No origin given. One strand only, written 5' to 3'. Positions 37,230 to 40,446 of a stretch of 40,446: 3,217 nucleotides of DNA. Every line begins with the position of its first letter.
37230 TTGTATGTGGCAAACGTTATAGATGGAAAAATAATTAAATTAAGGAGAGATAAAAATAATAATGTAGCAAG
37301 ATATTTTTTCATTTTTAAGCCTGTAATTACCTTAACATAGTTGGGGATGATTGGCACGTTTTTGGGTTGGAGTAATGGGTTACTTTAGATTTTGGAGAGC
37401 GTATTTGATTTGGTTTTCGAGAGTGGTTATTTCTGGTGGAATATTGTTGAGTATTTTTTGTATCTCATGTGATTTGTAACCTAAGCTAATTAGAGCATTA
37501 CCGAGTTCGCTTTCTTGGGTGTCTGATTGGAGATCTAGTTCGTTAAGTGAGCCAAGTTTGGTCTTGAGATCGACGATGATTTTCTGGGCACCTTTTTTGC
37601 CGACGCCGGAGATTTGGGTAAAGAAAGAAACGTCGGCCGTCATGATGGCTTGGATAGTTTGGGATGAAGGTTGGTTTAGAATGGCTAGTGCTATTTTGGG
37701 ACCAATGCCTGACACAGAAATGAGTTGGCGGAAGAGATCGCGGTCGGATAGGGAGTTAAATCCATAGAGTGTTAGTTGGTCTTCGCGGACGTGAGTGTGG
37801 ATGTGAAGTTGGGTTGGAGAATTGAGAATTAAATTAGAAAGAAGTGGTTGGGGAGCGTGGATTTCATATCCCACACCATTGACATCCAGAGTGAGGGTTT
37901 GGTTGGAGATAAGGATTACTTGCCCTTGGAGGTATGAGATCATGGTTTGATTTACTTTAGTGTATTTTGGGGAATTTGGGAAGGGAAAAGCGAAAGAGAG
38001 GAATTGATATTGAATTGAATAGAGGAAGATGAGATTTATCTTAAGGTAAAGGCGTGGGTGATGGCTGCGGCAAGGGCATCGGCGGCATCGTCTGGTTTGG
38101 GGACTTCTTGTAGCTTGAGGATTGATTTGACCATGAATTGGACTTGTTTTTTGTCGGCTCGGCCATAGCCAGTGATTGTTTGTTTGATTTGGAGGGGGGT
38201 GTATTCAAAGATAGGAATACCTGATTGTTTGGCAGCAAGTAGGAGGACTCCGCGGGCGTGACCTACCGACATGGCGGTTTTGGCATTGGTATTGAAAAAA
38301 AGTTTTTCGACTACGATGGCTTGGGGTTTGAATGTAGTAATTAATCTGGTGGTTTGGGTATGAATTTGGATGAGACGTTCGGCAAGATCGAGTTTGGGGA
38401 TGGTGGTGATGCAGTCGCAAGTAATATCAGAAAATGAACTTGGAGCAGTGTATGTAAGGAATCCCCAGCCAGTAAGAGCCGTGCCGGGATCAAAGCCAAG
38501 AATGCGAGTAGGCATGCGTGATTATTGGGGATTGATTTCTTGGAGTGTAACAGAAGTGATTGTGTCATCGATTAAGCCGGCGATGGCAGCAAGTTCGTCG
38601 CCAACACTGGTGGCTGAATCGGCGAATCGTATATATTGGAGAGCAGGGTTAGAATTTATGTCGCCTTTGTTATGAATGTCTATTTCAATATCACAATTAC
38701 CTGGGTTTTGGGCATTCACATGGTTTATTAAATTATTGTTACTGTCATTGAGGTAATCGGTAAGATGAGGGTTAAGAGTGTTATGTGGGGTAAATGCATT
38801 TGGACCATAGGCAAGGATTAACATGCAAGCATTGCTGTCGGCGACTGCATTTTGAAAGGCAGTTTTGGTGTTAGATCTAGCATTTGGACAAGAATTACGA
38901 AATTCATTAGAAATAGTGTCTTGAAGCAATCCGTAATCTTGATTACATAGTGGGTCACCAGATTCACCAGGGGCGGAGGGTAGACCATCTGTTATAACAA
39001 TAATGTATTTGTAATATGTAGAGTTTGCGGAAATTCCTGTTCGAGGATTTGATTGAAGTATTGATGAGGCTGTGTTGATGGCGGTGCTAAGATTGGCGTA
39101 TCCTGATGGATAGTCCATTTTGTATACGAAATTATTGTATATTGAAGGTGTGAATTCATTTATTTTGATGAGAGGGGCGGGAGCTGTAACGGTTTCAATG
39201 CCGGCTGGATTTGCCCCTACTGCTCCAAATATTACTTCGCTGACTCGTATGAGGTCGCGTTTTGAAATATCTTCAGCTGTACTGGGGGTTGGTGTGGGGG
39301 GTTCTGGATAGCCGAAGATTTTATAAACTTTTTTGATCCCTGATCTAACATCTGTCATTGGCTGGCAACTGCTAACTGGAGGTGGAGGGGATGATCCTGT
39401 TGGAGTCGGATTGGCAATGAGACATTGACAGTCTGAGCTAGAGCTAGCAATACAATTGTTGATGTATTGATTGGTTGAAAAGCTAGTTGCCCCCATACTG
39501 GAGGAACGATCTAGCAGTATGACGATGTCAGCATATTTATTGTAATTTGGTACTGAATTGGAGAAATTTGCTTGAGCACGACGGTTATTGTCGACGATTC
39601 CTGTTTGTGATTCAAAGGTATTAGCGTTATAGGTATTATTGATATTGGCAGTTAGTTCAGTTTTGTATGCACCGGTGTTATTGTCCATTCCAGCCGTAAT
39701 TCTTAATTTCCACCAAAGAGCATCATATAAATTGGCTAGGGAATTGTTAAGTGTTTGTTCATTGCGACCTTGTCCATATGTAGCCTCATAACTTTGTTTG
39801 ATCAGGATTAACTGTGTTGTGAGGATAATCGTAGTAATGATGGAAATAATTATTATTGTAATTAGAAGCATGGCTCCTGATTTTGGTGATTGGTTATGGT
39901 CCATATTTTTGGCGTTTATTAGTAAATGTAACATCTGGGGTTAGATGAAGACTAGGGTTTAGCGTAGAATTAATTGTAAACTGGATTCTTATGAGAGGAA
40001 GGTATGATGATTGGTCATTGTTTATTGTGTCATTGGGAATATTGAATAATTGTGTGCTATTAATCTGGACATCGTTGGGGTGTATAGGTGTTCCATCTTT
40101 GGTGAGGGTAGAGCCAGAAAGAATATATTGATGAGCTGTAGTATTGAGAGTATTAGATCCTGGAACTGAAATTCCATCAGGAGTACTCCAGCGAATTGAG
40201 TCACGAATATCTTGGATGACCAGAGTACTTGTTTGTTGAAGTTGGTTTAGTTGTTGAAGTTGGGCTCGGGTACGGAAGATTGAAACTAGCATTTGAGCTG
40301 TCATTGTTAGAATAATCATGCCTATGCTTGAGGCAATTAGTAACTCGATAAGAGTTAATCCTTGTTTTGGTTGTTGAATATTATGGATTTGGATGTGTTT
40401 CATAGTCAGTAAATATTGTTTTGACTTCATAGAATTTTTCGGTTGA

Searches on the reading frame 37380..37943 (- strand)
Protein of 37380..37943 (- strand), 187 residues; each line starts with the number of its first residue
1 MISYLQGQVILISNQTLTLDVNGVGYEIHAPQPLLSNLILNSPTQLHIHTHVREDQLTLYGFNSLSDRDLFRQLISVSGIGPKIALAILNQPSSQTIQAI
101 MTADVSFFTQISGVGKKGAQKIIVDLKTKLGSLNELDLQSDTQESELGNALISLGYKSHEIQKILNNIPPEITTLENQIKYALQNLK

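Call 8: search_protein_families(library=pfam, proteins=[window:37380-37943:-], max_evalue=0.01)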
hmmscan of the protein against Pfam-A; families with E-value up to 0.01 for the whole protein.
window:37380-37943:- (187 aa): 9 families
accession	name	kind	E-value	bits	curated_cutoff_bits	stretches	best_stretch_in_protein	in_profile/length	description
PF01330.27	RuvA_N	-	3.9e-21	75.3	23.6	1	1-61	1-61/61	RuvA N terminal domain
PF14520.12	HHH_5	-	5e-18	65.8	27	1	71-127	1-56/57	Helix-hairpin-helix domain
PF07499.19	RuvA_C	-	1.3e-07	32.4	24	1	149-186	8-46/47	RuvA, C-terminal domain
PF00633.29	HHH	-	3.8e-06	26.9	24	0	73-89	12-28/30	Helix-hairpin-helix motif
PF12826.13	HHH_2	-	0.00012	22.6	27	0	95-123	24-52/64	Helix-hairpin-helix motif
PF12836.13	HHH_3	-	0.0017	18.9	27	0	102-131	10-38/65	Helix-hairpin-helix motif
PF01367.25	5_3_exonuc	-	0.003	18.5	40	0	110-171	22-83/97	5'-3' exonuclease, C-terminal SAM fold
PF04816.18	TrmK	-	0.0034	17.4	27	0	98-157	59-118/205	tRNA (adenine(22)-N(1))-methyltransferase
PF12847.13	Methyltransf_18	-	0.0097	16.4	27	0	100-157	78-134/151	Methyltransferase domain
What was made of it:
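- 37380..37943 (-): ruvA, upstream flank of the cohesin/dockerin island. Pfam RuvA_N/HHH_5/RuvA_C (call 8).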

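Call 13: find_encoding_contigs(protein=window:37380-37943:-, flank=10000, max_places=10)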
Protein window:37380-37943:- (187 aa): 1 contig read that carries it; 1 place shown.
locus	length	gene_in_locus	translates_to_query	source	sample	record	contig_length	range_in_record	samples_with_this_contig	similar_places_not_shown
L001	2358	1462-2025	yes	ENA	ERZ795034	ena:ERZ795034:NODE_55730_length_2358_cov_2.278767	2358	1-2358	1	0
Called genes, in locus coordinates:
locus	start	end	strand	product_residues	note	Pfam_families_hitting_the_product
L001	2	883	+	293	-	?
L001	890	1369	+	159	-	PF02075:RuvC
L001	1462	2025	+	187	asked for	PF01330:RuvA_N, PF00633:HHH (faint), PF14520:HHH_5, PF07499:RuvA_C (weak)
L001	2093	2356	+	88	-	?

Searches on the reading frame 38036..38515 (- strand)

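Call 19: search_protein_families(library=pfam, proteins=[window:38036-38515:-], max_evalue=0.001)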
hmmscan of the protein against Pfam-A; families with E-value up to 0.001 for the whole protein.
window:38036-38515:- (159 aa): 1 family
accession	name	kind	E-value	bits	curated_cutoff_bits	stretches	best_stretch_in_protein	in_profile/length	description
PF02075.23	RuvC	-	8.2e-48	162.5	22.2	1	5-154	1-148/148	Crossover junction endodeoxyribonuclease RuvC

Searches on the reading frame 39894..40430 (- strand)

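Call 19: search_protein_families(library=pfam, proteins=[window:39894-40430:-], max_evalue=0.001)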
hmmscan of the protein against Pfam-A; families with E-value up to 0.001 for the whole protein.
window:39894-40430:- (178 aa): 1 family
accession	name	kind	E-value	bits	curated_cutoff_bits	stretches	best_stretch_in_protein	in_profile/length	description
PF07963.17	N_methyl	-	7.8e-06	25.7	21.2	1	22-44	4-26/27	Prokaryotic N-terminal methylation motif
